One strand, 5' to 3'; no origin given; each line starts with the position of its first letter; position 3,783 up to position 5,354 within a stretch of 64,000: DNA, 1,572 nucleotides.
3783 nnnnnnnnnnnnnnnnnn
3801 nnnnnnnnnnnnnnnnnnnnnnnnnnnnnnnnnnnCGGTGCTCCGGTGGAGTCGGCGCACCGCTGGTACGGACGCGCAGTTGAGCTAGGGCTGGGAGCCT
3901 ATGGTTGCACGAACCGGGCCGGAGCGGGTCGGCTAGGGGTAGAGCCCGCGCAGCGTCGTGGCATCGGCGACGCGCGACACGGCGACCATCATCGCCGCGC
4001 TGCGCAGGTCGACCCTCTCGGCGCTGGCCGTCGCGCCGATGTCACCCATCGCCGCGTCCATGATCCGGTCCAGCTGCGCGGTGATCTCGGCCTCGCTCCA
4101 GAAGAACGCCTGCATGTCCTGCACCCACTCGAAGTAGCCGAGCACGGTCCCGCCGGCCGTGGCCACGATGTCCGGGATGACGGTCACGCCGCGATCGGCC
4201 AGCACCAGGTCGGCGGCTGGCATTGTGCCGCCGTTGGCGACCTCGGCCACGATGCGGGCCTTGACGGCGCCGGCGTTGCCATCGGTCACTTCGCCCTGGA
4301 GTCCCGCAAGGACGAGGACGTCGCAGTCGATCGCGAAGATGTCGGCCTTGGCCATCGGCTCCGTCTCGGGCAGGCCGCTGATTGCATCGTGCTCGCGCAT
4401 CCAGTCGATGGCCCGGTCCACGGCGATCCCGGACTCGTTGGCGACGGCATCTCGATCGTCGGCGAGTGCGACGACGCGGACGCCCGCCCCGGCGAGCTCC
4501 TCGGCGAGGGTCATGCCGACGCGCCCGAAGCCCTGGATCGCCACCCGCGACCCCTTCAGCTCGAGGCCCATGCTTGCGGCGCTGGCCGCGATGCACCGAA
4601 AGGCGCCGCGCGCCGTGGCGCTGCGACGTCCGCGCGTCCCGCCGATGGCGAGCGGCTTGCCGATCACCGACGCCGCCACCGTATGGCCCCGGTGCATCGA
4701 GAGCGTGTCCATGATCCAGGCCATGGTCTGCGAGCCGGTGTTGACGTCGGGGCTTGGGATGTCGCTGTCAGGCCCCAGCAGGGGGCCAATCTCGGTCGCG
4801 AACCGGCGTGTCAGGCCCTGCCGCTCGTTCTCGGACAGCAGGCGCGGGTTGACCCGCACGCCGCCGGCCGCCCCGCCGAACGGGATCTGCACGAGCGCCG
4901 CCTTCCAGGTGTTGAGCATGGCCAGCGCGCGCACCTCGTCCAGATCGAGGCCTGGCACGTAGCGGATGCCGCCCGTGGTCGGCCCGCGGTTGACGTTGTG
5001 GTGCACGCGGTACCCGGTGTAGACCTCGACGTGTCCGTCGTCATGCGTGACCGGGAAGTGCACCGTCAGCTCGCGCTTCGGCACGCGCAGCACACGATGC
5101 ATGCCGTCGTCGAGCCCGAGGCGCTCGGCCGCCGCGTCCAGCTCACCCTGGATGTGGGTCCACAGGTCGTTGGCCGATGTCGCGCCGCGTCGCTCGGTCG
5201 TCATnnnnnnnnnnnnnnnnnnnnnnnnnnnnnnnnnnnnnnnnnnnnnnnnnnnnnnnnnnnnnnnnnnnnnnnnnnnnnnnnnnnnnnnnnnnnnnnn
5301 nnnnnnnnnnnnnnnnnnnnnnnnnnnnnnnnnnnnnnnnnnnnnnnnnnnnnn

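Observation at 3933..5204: Glutamate-dehydrogenase paralog that has lost both conserved active-site lysines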

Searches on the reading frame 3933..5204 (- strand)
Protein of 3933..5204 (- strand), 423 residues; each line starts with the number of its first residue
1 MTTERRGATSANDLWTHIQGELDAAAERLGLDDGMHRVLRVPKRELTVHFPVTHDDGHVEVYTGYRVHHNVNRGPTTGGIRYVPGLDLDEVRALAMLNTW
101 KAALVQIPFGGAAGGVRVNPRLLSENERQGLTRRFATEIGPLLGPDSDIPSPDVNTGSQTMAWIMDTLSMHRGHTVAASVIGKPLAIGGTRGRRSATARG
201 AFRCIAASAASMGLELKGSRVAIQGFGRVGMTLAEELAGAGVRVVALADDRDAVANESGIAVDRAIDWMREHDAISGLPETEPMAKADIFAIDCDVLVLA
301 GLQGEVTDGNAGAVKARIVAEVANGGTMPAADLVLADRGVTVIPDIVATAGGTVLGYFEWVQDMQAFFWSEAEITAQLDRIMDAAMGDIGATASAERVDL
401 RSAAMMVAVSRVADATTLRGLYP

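Call 7: search_protein_families(library=pfam, proteins=[window:3933-5204:-])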
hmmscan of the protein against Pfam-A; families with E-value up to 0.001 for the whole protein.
window:3933-5204:- (423 aa): 4 families
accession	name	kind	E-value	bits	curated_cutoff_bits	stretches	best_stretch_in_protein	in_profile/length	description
PF00208.27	ELFV_dehydrog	-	2.6e-57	194.8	23.4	1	188-420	1-241/241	Glutamate/Leucine/Phenylalanine/Valine dehydrogenase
PF02812.23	ELFV_dehydrog_N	-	2.8e-48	163.3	25.3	1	42-169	1-128/129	Glu/Leu/Phe/Val dehydrogenase, dimerisation domain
PF02826.25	2-Hacid_dh_C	-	8.8e-07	28.9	25.1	1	206-277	24-97/178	D-isomer specific 2-hydroxyacid dehydrogenase, NAD binding domain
PF00899.27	ThiF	-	0.00023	20.8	28.1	1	215-250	17-52/238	ThiF family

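Call 8: search_protein_families(library=ncbifam, proteins=[window:3933-5204:-])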
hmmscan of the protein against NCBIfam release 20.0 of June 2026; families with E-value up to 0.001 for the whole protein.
window:3933-5204:- (423 aa): 8 families
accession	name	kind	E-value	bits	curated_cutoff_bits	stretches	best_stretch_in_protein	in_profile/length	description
NF040817.1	GdhA_Arch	equivalog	3.2e-124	415.3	750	1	19-422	11-417/419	glutamate dehydrogenase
NF041398.1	GluDhGdhB_Halo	equivalog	3.5e-115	385.2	620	1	19-423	8-410/410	glutamate dehydrogenase GdhB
NF006929.0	PRK09414.1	equivalog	6.8e-52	176.9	536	1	38-421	53-444/445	NADP-specific glutamate dehydrogenase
NF010633.0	PRK14030.1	subfamily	2.3e-43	148.9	743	1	41-389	52-410/445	glutamate dehydrogenase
NF010634.0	PRK14031.1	equivalog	6.6e-37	127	822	1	39-384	50-404/444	NADP-specific glutamate dehydrogenase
NF035922.1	Trp_DH_ScyB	equivalog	3.7e-14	52.5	600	1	69-417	31-344/346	tryptophan dehydrogenase ScyB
NF006162.0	PRK08306.1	equivalog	8.3e-06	25.3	261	1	205-258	141-196/297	dipicolinate synthase subunit DpsA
TIGR02853.1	spore_dpaA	equivalog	0.00057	19.2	319.65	1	214-255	147-188/287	dipicolinic acid synthetase subunit A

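Call 10: find_homologous_proteins(query=window:3933-5204:-)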
Query window:3933-5204:- (423 aa): 6527 proteins with E <= 0.001 among 8000 candidates; the best 120 are listed.
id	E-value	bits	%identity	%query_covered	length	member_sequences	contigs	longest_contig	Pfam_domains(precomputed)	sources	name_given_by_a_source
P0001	5.2e-271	917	99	100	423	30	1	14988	PF02812.24,PF02826.26,PF00208.28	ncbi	-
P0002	5.1e-248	841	90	100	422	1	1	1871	PF02812.24,PF00208.28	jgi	jgi:glutamate dehydrogenase (NAD(P)+)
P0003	1.0e-247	840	90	100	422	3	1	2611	PF02812.24,PF00208.28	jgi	jgi:glutamate dehydrogenase (NAD(P)+)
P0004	1.2e-247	840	90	100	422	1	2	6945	PF02812.24,PF00208.28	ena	-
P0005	1.5e-247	839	90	100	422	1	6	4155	PF02812.24,PF00208.28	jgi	jgi:glutamate dehydrogenase (NAD(P)+)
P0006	2.2e-247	839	90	100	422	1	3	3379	PF02812.24,PF00208.28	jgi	jgi:glutamate dehydrogenase (NAD(P)+)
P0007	4.8e-247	838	90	100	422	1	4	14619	PF02812.24,PF00208.28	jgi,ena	jgi:glutamate dehydrogenase (NAD(P)+)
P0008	6.0e-247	837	90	100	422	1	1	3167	PF02812.24,PF00208.28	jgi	jgi:glutamate dehydrogenase (NAD(P)+)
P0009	1.2e-246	837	90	100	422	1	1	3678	PF02812.24,PF00208.28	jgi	jgi:glutamate dehydrogenase (NAD(P)+)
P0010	1.3e-246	836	90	100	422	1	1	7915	PF02812.24,PF00208.28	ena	-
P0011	1.4e-246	836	90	100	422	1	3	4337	PF02812.24,PF00208.28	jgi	jgi:glutamate dehydrogenase (NAD(P)+)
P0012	2.0e-246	836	90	100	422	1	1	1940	PF02812.24,PF00208.28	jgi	jgi:glutamate dehydrogenase (NAD(P)+)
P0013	3.4e-246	835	89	100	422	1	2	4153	PF02812.24,PF00208.28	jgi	jgi:glutamate dehydrogenase (NAD(P)+)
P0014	3.9e-246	835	89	100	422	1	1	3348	PF02812.24,PF00208.28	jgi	jgi:glutamate dehydrogenase (NAD(P)+)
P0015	4.2e-246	835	90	100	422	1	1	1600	PF02812.24,PF00208.28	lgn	-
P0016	5.6e-246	834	89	100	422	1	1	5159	PF02812.24,PF00208.28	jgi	jgi:glutamate dehydrogenase (NAD(P)+)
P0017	7.9e-245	830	89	100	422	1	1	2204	PF02812.24,PF00208.28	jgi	jgi:glutamate dehydrogenase (NAD(P)+)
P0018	4.7e-244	828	88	100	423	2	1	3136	PF02812.24,PF00208.28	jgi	jgi:glutamate dehydrogenase (NAD(P)+)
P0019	2.1e-243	826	87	100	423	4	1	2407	PF02812.24,PF00208.28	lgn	-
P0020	6.0e-233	791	84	100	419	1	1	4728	PF02812.24,PF00208.28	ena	-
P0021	1.2e-232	790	84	100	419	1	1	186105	PF02812.24,PF00208.28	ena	-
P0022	3.8e-231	785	83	100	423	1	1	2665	PF02812.24,PF00208.28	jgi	jgi:glutamate dehydrogenase (NAD(P)+)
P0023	1.0e-228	777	82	100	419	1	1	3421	PF02812.24,PF00208.28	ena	-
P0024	1.4e-227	774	81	100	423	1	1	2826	PF02812.24,PF00208.28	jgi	jgi:glutamate dehydrogenase (NAD(P)+)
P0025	1.1e-226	771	80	100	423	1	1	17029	PF02812.24,PF00208.28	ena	-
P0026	3.0e-226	769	81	100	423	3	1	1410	PF02812.24,PF00208.28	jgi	jgi:glutamate dehydrogenase (NAD(P)+)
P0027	4.5e-226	769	82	100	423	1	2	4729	PF02812.24,PF02826.26,PF00208.28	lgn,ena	-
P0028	1.1e-225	767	81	100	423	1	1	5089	PF02812.24,PF00208.28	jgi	-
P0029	1.3e-225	767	82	100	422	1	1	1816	PF02812.24,PF00208.28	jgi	jgi:glutamate dehydrogenase (NAD(P)+)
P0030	1.8e-225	767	82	100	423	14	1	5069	PF02812.24,PF00208.28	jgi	jgi:glutamate dehydrogenase (NAD(P)+)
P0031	2.1e-225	767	81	100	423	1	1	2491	PF02812.24,PF00208.28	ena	-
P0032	3.8e-225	766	81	100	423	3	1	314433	PF02812.24,PF00208.28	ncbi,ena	-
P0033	4.9e-225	765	81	100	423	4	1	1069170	PF02812.24,PF00208.28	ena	-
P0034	8.2e-225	765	81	100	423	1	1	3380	PF02812.24,PF00208.28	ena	-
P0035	1.3e-224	764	81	100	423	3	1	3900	PF02812.24,PF00208.28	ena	-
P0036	1.7e-224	764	80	100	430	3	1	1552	PF02812.24,PF00208.28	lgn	-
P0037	8.4e-224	761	81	100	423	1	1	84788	PF02812.24,PF00208.28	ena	-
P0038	9.7e-224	761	80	100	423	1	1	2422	PF02812.24,PF00208.28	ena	-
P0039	1.3e-223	761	80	100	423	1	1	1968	PF02812.24,PF00208.28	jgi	jgi:glutamate dehydrogenase (NAD(P)+)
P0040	1.8e-223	760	81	100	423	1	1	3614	PF02812.24,PF00208.28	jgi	jgi:glutamate dehydrogenase (NAD(P)+)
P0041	2.2e-223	760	81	100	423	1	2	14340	PF02812.24,PF00208.28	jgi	-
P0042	2.2e-223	760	82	100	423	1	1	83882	PF02812.24,PF00208.28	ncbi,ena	-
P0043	3.9e-223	759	80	100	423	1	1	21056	PF02812.24,PF00208.28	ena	-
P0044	5.1e-223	759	81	100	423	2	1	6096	PF02812.24,PF00208.28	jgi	jgi:glutamate dehydrogenase (NAD(P)+)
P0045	6.3e-223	758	80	100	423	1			PF02812.24,PF00208.28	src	-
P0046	7.2e-223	758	81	100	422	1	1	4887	PF02812.24,PF02826.26,PF00208.28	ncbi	-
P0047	7.3e-223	758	79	100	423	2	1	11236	PF02812.24,PF00208.28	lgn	-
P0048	9.6e-223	758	80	100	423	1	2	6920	PF02812.24,PF00208.28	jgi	jgi:glutamate dehydrogenase (NAD(P)+)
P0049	1.4e-222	757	81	100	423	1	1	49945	PF02812.24,PF00208.28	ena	-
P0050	1.7e-222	757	81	100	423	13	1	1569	PF02812.24,PF00208.28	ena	-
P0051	2.1e-222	757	80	100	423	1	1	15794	PF02812.24,PF00208.28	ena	-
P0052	2.6e-222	756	81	100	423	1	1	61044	PF02812.24,PF00208.28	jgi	jgi:glutamate dehydrogenase (NAD(P)+)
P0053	3.5e-222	756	81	100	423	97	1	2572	PF02812.24,PF02826.26,PF00208.28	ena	-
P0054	4.8e-222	755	79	100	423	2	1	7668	PF02812.24,PF00208.28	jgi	jgi:glutamate dehydrogenase (NAD(P)+)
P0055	4.9e-222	755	79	100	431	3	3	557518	PF02812.24,PF00208.28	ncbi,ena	-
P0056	7.1e-222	755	81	100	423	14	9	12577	PF02812.24,PF00208.28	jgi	jgi:glutamate dehydrogenase (NAD(P)+)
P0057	7.7e-222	755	81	100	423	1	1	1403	PF02812.24,PF00208.28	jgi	jgi:glutamate dehydrogenase (NAD(P)+)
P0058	9.0e-222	755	80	100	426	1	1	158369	PF02812.24,PF00208.28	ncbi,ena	-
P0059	2.2e-221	753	81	100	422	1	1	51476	PF02812.24,PF00208.28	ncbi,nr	ncbi:MAG TPA: Glu/Leu/Phe/Val dehydrogenase [Candidatus Binatia bacterium]|nr:Glu/Leu/Phe/Val dehydr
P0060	2.5e-221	753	81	100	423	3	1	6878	PF02812.24,PF00208.28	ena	-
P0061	3.2e-221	753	80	100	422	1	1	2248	PF02812.24,PF00208.28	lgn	-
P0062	1.0e-220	751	79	100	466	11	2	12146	PF02812.24,PF00208.28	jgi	jgi:glutamate dehydrogenase (NAD(P)+)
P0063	1.3e-220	751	80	100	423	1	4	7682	PF02812.24,PF00208.28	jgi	jgi:glutamate dehydrogenase (NAD(P)+)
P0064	1.6e-220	750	80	100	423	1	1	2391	PF02812.24,PF00208.28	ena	-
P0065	1.7e-220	750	80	100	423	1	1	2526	PF02812.24,PF00208.28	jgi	jgi:glutamate dehydrogenase (NAD(P)+)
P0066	2.1e-220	750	79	100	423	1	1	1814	PF02812.24,PF00208.28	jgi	jgi:glutamate dehydrogenase (NAD(P)+)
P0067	2.9e-220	750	80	100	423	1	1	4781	PF02812.24,PF00208.28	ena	-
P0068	3.9e-220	749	79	100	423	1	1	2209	PF02812.24,PF00208.28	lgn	-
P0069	4.0e-220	749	79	100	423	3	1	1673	PF02812.24,PF00208.28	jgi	-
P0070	4.5e-220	749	80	100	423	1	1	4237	PF02812.24,PF00208.28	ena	-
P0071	4.8e-220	749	81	100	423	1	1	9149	PF02812.24,PF00208.28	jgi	jgi:glutamate dehydrogenase (NAD(P)+)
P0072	9.6e-220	748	79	100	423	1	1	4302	PF02812.24,PF00208.28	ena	-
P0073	2.0e-219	747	81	100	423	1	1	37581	PF02812.24,PF00208.28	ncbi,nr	ncbi:MAG TPA: Glu/Leu/Phe/Val dehydrogenase [Candidatus Limnocylindria bacterium]|nr:Glu/Leu/Phe/Val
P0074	2.0e-219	747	80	99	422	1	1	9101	PF02812.24,PF00208.28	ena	-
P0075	3.0e-219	746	80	100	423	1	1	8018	PF02812.24,PF00208.28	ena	-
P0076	4.2e-219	746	79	100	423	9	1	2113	PF02812.24,PF00208.28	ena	-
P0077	4.3e-219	746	80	100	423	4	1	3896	PF02812.24,PF00208.28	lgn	-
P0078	1.8e-218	744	79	100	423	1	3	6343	PF02812.24,PF00208.28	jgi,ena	-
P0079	1.9e-218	744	80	99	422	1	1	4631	PF02812.24,PF00208.28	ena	-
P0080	1.9e-218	744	89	89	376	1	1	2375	PF02812.24,PF00208.28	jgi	jgi:glutamate dehydrogenase (NAD(P)+)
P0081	2.2e-218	743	79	99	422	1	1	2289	PF02812.24,PF00208.28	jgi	jgi:glutamate dehydrogenase (NAD(P)+)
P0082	3.3e-218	743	78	100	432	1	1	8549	PF02812.24,PF00208.28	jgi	-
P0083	3.5e-218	743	79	100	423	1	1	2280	PF02812.24,PF00208.28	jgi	jgi:glutamate dehydrogenase (NAD(P)+)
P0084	4.0e-218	743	79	99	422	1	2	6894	PF02812.24,PF00208.28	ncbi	-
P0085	4.2e-218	742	79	100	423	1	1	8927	PF02812.24,PF00208.28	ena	-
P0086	4.3e-218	742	79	100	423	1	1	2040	PF02812.24,PF00208.28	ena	-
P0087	5.9e-218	742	79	100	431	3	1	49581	PF02812.24,PF00208.28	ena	-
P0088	6.9e-218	742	80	100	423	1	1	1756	PF02812.24,PF00208.28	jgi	jgi:glutamate dehydrogenase (NAD(P)+)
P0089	8.2e-218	742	79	100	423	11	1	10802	PF02812.24,PF00208.28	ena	-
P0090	8.6e-218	741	78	100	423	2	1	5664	PF02812.24,PF00208.28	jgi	jgi:glutamate dehydrogenase (NAD(P)+)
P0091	9.0e-218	741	79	99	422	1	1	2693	PF02812.24,PF00208.28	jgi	jgi:glutamate dehydrogenase (NAD(P)+)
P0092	1.1e-217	741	79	100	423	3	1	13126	PF02812.24,PF00208.28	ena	-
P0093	1.1e-217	741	79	100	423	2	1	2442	PF02812.24,PF00208.28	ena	-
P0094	3.5e-217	739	79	100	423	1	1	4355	PF02812.24,PF00208.28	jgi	jgi:glutamate dehydrogenase (NAD(P)+)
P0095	5.4e-217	739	79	100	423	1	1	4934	PF02812.24,PF00208.28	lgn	-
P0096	6.7e-217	739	78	100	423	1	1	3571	PF02812.24,PF00208.28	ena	-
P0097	7.2e-217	738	78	100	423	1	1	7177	PF02812.24,PF00208.28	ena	-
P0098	8.1e-217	738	80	98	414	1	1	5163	PF02812.24,PF00208.28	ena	-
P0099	1.4e-216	737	78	100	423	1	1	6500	PF02812.24,PF00208.28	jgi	jgi:glutamate dehydrogenase (NAD(P)+)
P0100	1.6e-216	737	79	100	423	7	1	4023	PF02812.24,PF00208.28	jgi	-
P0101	1.8e-216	737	78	100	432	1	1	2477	PF02812.24,PF00208.28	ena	-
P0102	2.3e-216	737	79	100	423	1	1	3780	PF02812.24,PF00208.28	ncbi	-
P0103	2.7e-216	736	78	100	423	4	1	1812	PF02812.24,PF00208.28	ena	-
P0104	3.1e-216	736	79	100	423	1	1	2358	PF02812.24,PF00208.28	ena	-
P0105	3.2e-216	736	79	100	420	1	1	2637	PF02812.24,PF00208.28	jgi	jgi:glutamate dehydrogenase (NAD(P)+)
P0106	4.0e-216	736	79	100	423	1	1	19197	PF02812.24,PF00208.28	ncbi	ncbi:MAG: Glu/Leu/Phe/Val family dehydrogenase [Candidatus Limnocylindria bacterium]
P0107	4.5e-216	736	79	100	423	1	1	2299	PF02812.24,PF00208.28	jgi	jgi:glutamate dehydrogenase (NAD(P)+)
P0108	6.3e-216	735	79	100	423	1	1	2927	PF02812.24,PF00208.28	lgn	-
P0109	6.7e-216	735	78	100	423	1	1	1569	PF02812.24,PF00208.28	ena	-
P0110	6.7e-216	735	78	99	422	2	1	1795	PF02812.24,PF00208.28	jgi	jgi:glutamate dehydrogenase (NAD(P)+)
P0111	9.0e-216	735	79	100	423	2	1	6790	PF02812.24,PF00208.28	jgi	jgi:glutamate dehydrogenase (NAD(P)+)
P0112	1.1e-215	735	79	100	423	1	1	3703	PF02812.24,PF00208.28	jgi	jgi:glutamate dehydrogenase (NAD(P)+)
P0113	1.3e-215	734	78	99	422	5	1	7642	PF02812.24,PF00208.28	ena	-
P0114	1.3e-215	734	78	99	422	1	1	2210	PF02812.24,PF00208.28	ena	-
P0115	1.8e-215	734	78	100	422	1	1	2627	PF02812.24,PF00208.28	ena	-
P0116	1.9e-215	734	79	100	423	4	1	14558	PF02812.24,PF00208.28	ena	-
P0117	2.3e-215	733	78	100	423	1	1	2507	PF02812.24,PF00208.28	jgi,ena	-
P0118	2.3e-215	733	78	100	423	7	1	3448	PF02812.24,PF00208.28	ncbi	-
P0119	2.9e-215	733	79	100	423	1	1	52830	PF02812.24,PF00208.28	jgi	jgi:glutamate dehydrogenase (NAD(P)+)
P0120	3.3e-215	733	78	100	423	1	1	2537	PF02812.24,PF02826.26,PF00208.28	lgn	-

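Call 14: find_related_loci(query=window:3933-5204:-, collection=genome_contigs, flank=10000)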
Query window:3933-5204:- (423 aa) in genome_contigs; peptide patterns used: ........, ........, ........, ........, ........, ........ (x = any residue, [..] = any of these).
600 stretches matched a pattern (row limit reached: there are more); 599 encode a relative of the query (tblastn E <= 1e-3); the best 80 are kept; 80 distinct loci.
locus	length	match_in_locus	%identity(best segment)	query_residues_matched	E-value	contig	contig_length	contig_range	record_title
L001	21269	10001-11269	78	1-423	0e+0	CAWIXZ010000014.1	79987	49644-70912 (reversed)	MAG: uncultured Chloroflexia bacterium isolate MFD05747.bin.2.176 genome assembly, contig: contig_47288, whole genome sh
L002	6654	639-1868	75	14-423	0e+0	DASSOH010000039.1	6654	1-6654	MAG TPA_asm: Candidatus Limnocylindria bacterium isolate SMAG_U1247 k141_28173, whole genome shotgun sequence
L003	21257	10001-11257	76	1-423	0e+0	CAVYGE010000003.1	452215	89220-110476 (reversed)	MAG: uncultured Chloroflexia bacterium isolate MFD01275.bin.2.46 genome assembly, contig: contig_3404, whole genome shot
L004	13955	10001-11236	68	12-423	0e+0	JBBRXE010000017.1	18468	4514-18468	MAG: Candidatus Limnocylindria bacterium isolate La4_metabat2.166 La4_metabat2.166_K_2208428_L_18468_cov_63.7684, whole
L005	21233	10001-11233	66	13-423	4e-177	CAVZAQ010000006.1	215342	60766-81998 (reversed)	MAG: uncultured Chloroflexia bacterium isolate MFD01721.bin.3.65 genome assembly, contig: contig_2992, whole genome shot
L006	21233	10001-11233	66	13-423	2e-177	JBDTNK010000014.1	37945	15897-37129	MAG: Chloroflexota bacterium isolate cluster3_bin.149 NODE_2906_length_37945_cov_11.793560, whole genome shotgun sequenc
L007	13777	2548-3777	64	14-423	3e-167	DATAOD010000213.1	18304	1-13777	MAG TPA_asm: Candidatus Limnocylindria bacterium isolate SMAG_U7036 k141_5685503, whole genome shotgun sequence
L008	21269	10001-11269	75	1-423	0e+0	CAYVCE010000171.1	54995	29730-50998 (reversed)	MAG TPA_asm: uncultured Steroidobacteraceae bacterium isolate binchicken_co31_408 genome assembly, contig: k141_4312631,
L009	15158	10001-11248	64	7-423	4e-164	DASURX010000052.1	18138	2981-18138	MAG TPA_asm: Candidatus Limnocylindria bacterium isolate SMAG_U1718 k141_1295497, whole genome shotgun sequence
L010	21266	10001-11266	55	1-423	2e-150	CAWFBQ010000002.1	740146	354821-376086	MAG: uncultured Chloroflexia bacterium isolate MFD02416.bin.1.124 genome assembly, contig: contig_15465, whole genome sh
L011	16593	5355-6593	54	11-423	1e-149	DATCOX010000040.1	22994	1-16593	MAG TPA_asm: Candidatus Limnocylindria bacterium isolate SMAG_U7212 k141_37708, whole genome shotgun sequence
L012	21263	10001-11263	52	3-423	5e-148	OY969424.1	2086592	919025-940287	MAG: uncultured Chloroflexia bacterium isolate MFD06229.bin.c.1 genome assembly, chromosome: 1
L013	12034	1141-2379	54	11-423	7e-148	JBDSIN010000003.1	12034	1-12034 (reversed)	MAG: Candidatus Limnocylindria bacterium isolate cluster1_bin.30 k127_5126019, whole genome shotgun sequence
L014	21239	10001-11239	56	11-423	2e-147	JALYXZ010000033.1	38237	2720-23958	MAG: Chloroflexota bacterium isolate KAP bin26 SD1490-92_k127_374180, whole genome shotgun sequence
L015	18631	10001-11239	55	11-423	4e-147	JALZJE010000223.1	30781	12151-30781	MAG: Chloroflexota bacterium isolate MOJ bin32 SC8837-39_k127_359985, whole genome shotgun sequence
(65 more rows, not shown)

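Call 19: find_encoding_contigs(protein=window:3933-5204:-, flank=10000, max_places=4)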
Protein window:3933-5204:- (423 aa): no gene with exactly this product is on record in the collection.

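Call 20: find_encoding_contigs(protein=P0033, flank=10000, max_places=3)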
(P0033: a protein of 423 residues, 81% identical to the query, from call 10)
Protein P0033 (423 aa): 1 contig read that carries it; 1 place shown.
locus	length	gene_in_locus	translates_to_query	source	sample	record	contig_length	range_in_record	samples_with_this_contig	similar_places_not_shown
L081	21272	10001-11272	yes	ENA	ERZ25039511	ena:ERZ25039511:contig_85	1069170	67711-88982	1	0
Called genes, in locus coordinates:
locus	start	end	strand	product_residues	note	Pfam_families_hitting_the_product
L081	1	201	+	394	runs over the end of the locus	PF00005:ABC_tran, PF13304:AAA_21 (faint), PF00571:CBS (faint)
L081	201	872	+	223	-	PF00528:BPD_transp_1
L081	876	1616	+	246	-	PF00528:BPD_transp_1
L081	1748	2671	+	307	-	PF04069:OpuAC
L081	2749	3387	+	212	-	PF07920:DUF1684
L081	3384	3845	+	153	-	-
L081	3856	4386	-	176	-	-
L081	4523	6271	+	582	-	PF04536:TPM_phosphatase, PF20990:DUF2207_C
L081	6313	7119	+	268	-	PF05066:HARE-HTH (weak)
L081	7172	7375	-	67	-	PF07311:Dodecin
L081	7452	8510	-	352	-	PF14716:HHH_8 (weak), PF02811:PHP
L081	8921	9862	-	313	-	PF02126:PTE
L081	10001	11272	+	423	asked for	PF02812:ELFV_dehydrog_N, PF00208:ELFV_dehydrog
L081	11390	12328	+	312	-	PF03405:FA_desaturase_2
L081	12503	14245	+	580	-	PF01642:MM_CoA_mutase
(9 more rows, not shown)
